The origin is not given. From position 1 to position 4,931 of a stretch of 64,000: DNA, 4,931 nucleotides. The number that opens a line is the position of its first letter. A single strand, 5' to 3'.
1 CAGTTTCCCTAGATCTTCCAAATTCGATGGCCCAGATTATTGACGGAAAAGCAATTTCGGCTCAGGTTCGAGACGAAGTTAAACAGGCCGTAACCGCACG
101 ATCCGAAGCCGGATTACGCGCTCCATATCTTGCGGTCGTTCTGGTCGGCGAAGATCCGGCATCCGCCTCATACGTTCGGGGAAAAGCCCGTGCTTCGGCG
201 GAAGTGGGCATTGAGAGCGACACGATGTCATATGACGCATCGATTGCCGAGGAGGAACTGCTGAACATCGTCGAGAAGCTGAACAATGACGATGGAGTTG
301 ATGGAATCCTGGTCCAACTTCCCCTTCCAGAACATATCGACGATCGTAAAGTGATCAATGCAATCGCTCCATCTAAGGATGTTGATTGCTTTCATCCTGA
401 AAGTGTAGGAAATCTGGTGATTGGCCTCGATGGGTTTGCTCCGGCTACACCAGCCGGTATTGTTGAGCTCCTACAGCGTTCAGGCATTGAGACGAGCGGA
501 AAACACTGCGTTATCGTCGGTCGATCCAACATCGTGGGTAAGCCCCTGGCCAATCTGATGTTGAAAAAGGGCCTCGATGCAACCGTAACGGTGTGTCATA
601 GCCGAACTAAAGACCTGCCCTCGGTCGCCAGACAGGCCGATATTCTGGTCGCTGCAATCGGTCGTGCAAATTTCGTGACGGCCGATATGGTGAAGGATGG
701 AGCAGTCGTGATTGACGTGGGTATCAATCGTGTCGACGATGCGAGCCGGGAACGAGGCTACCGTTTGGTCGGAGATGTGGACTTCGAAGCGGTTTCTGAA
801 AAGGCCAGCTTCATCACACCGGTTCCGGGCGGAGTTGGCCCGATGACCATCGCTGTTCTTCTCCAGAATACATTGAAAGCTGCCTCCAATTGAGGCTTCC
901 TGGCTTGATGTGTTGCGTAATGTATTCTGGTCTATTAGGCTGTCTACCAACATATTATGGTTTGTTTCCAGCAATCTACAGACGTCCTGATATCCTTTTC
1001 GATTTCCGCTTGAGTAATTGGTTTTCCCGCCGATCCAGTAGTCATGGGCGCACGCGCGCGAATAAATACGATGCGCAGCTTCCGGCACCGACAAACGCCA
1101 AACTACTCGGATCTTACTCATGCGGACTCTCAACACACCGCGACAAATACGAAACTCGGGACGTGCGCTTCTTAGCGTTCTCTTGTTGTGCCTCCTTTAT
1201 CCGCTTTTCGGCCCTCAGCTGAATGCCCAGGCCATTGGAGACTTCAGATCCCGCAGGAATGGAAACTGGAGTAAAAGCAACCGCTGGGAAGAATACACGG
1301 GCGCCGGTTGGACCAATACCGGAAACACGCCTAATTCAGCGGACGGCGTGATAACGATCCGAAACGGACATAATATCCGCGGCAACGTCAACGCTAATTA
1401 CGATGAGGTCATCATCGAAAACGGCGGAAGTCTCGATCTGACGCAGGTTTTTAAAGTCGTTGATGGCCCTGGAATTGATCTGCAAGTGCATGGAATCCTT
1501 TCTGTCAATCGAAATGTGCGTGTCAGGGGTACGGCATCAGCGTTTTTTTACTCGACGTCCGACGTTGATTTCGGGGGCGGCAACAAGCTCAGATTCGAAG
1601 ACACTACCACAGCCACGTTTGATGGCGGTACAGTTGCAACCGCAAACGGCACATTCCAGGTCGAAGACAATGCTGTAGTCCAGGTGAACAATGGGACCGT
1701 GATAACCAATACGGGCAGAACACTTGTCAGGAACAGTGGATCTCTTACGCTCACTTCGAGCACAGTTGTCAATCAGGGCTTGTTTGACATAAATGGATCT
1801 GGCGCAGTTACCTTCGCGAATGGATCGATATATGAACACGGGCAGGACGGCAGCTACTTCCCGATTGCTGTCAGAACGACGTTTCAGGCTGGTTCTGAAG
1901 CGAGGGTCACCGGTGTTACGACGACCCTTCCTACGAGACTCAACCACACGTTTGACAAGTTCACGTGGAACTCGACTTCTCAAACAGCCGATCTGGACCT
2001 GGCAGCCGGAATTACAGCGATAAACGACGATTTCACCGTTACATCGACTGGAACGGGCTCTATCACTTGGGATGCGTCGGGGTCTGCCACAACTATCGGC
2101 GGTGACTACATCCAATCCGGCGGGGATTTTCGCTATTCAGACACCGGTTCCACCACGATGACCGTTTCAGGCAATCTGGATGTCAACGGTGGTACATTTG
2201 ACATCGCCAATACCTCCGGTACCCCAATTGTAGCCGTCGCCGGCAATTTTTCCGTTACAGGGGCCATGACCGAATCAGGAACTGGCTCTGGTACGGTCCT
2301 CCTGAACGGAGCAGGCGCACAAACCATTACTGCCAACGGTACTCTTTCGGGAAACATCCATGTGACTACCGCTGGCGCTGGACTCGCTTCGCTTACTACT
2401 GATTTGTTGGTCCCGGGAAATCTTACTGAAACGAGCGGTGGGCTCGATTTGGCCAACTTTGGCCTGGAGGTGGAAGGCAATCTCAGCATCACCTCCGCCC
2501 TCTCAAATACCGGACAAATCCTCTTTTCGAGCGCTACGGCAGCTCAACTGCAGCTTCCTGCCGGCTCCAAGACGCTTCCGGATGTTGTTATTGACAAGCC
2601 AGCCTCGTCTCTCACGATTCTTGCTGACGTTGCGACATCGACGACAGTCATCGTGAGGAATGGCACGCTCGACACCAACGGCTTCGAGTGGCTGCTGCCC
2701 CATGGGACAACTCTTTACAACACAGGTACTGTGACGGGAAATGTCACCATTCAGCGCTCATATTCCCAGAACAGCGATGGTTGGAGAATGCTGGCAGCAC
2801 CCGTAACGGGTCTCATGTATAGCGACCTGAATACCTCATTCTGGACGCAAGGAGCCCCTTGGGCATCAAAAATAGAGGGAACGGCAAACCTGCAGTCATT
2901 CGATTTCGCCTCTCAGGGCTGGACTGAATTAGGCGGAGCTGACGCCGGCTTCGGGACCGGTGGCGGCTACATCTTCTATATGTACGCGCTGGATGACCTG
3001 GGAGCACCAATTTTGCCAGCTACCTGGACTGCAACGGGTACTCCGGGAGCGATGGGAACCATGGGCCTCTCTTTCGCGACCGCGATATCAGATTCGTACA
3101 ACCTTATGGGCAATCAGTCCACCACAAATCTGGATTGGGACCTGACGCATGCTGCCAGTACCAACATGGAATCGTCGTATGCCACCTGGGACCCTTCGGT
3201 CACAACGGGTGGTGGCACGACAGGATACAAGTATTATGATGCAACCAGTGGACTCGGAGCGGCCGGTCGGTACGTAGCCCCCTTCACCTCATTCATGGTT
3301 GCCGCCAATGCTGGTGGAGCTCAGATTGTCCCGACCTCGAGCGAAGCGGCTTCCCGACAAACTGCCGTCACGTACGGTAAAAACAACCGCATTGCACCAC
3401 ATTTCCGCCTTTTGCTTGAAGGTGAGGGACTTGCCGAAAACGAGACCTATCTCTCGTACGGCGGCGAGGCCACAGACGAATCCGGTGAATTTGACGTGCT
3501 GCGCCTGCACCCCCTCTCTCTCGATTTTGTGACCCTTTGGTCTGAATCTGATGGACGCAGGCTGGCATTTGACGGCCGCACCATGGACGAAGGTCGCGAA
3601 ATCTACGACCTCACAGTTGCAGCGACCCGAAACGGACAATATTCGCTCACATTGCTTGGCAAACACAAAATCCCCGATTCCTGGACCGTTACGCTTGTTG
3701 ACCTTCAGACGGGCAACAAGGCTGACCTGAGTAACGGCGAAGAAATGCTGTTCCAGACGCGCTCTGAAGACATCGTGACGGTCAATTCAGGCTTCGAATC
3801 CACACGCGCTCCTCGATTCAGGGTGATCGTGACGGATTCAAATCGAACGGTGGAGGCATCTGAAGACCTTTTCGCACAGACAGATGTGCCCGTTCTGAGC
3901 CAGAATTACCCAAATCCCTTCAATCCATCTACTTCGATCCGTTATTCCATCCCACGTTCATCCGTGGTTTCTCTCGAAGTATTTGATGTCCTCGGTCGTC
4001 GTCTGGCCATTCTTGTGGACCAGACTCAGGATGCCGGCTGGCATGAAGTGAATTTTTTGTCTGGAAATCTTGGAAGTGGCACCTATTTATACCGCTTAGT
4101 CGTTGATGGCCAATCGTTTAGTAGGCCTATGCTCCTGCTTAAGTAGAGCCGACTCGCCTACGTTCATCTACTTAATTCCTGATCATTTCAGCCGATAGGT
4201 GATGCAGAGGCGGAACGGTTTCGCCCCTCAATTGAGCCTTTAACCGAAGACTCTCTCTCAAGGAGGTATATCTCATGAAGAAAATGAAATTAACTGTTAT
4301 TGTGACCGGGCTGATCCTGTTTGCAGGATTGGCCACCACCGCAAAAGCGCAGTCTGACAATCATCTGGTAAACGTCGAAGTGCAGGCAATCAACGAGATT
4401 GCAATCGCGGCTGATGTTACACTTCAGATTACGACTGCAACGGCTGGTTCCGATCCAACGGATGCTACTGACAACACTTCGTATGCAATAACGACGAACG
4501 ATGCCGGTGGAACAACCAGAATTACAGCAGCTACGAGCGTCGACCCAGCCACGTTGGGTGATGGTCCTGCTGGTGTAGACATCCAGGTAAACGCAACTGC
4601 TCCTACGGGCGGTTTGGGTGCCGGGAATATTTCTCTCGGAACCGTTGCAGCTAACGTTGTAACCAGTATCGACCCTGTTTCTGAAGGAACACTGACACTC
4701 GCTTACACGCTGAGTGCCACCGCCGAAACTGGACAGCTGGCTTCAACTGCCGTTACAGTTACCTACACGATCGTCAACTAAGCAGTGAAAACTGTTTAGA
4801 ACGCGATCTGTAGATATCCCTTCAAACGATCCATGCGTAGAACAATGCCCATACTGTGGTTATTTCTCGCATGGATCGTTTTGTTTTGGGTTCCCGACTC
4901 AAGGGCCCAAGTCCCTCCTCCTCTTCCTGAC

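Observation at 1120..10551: Candidate undescribed chaperone-usher-like fimbrial system in an FCB-group bacterium (adhesin, 3 pilins, chaperone, usher::MscS)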

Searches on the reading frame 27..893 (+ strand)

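Call 72: search_protein_families(library=pfam, proteins=[window:27-893:+], max_evalue=0.001)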
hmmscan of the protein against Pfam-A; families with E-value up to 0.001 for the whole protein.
window:27-893:+ (288 aa): 2 families
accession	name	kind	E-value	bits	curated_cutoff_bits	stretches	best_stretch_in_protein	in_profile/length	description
PF02882.25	THF_DHG_CYH_C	-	4.3e-69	231.4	27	1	123-287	1-157/160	Tetrahydrofolate dehydrogenase/cyclohydrolase, NAD(P)-binding domain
PF00763.28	THF_DHG_CYH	-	6.7e-42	142.8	32.8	1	5-120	1-115/115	Tetrahydrofolate dehydrogenase/cyclohydrolase, catalytic domain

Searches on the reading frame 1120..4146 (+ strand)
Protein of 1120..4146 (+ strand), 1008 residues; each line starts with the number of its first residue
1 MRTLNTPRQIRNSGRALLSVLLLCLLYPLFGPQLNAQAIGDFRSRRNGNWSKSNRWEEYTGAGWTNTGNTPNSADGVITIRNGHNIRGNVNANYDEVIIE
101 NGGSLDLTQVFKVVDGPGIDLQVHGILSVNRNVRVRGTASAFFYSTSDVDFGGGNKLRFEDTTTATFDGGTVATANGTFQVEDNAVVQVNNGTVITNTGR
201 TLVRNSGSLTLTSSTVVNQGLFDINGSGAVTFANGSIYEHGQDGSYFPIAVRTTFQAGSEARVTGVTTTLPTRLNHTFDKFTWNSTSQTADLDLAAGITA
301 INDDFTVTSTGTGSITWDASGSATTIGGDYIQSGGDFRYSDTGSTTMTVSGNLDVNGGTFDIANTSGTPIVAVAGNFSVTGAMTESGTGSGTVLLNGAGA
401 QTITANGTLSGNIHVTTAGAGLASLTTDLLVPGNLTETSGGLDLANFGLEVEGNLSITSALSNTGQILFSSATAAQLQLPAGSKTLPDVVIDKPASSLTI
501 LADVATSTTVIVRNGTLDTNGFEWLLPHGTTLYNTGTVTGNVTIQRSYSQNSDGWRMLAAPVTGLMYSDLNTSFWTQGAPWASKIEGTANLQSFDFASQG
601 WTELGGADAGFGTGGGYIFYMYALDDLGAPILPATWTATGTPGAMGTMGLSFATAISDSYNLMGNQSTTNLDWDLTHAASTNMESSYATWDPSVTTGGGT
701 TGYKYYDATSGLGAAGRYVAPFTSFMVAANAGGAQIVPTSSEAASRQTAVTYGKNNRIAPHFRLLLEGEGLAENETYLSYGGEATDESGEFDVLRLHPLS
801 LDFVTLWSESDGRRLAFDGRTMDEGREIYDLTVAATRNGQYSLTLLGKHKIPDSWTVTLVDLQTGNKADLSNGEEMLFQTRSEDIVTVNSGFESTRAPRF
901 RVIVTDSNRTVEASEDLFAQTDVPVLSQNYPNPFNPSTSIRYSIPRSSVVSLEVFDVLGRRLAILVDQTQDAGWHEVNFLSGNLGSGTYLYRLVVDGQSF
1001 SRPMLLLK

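Call 3: search_protein_families(library=pfam, proteins=[window:1120-4146:+], max_evalue=1)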
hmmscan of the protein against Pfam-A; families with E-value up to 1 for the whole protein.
window:1120-4146:+ (1008 aa): 2 families
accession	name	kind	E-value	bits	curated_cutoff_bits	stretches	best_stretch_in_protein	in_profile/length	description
PF18962.6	Por_Secre_tail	-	0.00027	21.6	27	1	930-999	2-68/75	Secretion system C-terminal sorting domain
PF21461.3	HL_N-beta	-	0.82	9.9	27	0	175-204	12-42/57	Hyaluronate lyase, N-terminal beta-sheet domain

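Call 4: search_protein_families(library=ncbifam, proteins=[window:1120-4146:+], max_evalue=1)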
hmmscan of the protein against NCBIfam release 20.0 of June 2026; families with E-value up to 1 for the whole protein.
window:1120-4146:+ (1008 aa): 2 families
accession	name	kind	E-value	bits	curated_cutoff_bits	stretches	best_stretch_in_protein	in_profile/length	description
TIGR04183.1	Por_Secre_tail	domain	5.1e-08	32.8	23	1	930-1002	2-67/72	T9SS type A sorting domain-containing protein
NF052323.1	T9SSA_dep_M6i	equivalog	1.8e-05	22.9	600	1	928-994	959-1025/1043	T9SS-dependent M6-like inactivated metalloprotease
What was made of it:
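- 1120..4146 (+): g1: 1008-aa secreted protein with a C-terminal T9SS type A sorting domain. It is a lineage-specific accessory and a putative surface adhesin. TIGR04183 scores E 5e-8, 32.8 bits against a cut-off of 23 (call 4).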

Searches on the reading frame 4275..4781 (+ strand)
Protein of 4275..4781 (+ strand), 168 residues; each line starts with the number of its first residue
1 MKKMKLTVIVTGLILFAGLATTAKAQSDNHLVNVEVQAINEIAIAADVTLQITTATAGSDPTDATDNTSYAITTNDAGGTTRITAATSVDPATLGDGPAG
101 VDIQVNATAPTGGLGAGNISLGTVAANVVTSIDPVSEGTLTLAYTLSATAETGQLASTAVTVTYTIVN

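Call 3: search_protein_families(library=pfam, proteins=[window:4275-4781:+], max_evalue=1)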
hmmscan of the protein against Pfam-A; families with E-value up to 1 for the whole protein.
window:4275-4781:+ (168 aa): 1 family
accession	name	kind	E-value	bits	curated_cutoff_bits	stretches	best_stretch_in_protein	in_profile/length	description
PF20242.3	Emfourin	-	0.061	14.2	27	1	16-91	10-80/91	Emfourin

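Call 4: search_protein_families(library=ncbifam, proteins=[window:4275-4781:+], max_evalue=1)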
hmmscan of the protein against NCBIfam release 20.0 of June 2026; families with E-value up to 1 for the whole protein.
window:4275-4781:+ (168 aa): 1 family
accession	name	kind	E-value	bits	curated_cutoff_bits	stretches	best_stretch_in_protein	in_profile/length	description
NF047391.1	SA0570_fam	equivalog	0.0017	18.3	125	1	1-36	1-36/167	SA0570 family protein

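Call 35: search_solved_structures(query=A2, max_evalue=10, show_alignments=2)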
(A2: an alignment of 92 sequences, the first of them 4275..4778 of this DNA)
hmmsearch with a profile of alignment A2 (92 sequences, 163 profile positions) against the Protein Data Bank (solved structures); distinct sequences matched with E-value up to 10: 2.
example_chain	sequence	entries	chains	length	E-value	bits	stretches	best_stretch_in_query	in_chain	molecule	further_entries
4l8h_A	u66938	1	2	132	0.33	14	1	78-111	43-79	Coat protein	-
8wt4_A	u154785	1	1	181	1.4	11.9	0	1-34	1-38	Uncharacterized protein YoeB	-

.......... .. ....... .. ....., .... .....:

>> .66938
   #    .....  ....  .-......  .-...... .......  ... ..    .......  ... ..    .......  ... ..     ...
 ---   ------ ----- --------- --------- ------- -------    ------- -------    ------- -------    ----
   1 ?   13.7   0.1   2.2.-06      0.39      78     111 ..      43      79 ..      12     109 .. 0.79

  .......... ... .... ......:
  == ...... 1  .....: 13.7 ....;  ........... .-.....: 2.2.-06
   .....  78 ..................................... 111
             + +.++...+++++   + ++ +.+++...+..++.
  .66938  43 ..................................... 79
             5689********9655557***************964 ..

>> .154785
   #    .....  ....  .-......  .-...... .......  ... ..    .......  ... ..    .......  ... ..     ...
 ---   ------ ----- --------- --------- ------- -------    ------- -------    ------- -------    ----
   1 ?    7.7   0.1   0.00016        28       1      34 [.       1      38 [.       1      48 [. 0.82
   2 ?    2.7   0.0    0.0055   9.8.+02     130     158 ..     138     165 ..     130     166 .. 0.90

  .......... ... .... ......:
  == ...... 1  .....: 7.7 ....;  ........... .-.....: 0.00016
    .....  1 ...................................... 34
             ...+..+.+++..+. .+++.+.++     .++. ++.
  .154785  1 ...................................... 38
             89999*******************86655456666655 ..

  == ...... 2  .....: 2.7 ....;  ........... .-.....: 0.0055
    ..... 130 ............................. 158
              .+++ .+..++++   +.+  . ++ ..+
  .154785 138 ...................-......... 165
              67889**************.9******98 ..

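Call 36: search_protein_families(library=pfam, alignment_id=A2, max_evalue=0.1)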
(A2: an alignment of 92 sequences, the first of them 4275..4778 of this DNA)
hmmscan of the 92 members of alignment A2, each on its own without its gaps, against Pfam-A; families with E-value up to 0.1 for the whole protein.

A. member 1, window:4275-4778:+ (168 aa): 1 family
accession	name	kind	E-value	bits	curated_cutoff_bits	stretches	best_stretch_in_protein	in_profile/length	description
PF20242.3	Emfourin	-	0.061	14.2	27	1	16-91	10-80/91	Emfourin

B. families by the number of members that match (of 92 scanned): 30 families (the first 25 are shown)
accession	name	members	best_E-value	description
PF21514.3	FimA-like_C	2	0.00013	FimA-like major fimbrial subunit protein, C-terminal domain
PF06764.17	DUF1223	2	0.0092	Protein of unknown function (DUF1223)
PF00739.24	X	1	0.00097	Trans-activation protein X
PF20009.4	GEVED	1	0.0047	GEVED domain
PF09081.16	AMT4_dom_C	1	0.0053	Glucan 1,4-alpha-maltotetraohydrolase, domain C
PF01931.24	NTPase_I-T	1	0.0061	Protein of unknown function DUF84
PF25477.1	RESC1_2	1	0.0075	RESC1/2 CYTH-like domain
PF14614.12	DUF4450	1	0.016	Domain of unknown function (DUF4450)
PF14466.11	PLCC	1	0.016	PLAT/LH2 and C2-like Ca2+-binding lipoprotein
PF19869.4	DUF6342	1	0.019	Family of unknown function (DUF6342)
PF19686.4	DUF6188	1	0.022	Family of unknown function (DUF6188)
PF19535.4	DUF6060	1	0.023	Family of unknown function (DUF6060)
PF21174.3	Glce_b_sandwich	1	0.024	D-glucuronyl C5-epimerase, beta-sandwich domain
PF23585.1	DUF7137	1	0.025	Domain of unknown function (DUF7137)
PF08592.16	Anthrone_oxy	1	0.025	Anthrone oxygenase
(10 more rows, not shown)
